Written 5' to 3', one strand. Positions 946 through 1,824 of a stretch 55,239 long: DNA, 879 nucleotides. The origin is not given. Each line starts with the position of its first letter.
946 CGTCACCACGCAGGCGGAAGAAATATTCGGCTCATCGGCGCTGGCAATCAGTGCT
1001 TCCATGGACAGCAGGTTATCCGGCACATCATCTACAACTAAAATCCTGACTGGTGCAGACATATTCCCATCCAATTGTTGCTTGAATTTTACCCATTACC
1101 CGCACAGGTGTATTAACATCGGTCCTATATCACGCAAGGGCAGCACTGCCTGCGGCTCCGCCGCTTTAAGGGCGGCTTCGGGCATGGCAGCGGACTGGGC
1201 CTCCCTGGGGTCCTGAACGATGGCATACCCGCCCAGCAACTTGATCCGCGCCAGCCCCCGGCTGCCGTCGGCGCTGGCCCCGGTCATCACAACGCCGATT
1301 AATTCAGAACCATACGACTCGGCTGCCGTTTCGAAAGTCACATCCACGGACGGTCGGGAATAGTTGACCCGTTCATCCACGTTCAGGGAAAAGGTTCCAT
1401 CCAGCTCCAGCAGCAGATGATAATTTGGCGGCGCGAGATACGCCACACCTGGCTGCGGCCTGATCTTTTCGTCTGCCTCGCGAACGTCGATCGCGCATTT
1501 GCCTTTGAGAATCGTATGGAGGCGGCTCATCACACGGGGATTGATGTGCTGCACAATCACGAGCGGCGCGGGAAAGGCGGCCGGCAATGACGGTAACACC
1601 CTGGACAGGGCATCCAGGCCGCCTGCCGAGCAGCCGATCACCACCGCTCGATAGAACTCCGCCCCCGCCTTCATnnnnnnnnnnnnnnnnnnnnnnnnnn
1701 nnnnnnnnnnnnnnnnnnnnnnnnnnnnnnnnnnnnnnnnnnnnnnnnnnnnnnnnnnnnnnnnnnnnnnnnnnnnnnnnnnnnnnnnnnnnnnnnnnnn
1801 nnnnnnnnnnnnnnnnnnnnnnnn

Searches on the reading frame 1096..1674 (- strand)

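Call 53: search_protein_families(library=pfam, proteins=[window:1096-1674:-], max_evalue=0.0001)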
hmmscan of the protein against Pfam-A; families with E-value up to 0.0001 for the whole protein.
window:1096-1674:- (192 aa): 1 family
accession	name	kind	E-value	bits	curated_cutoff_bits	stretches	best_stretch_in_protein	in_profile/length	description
PF01339.22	CheB_methylest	-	1.1e-55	188.5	24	1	11-186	1-173/174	CheB methylesterase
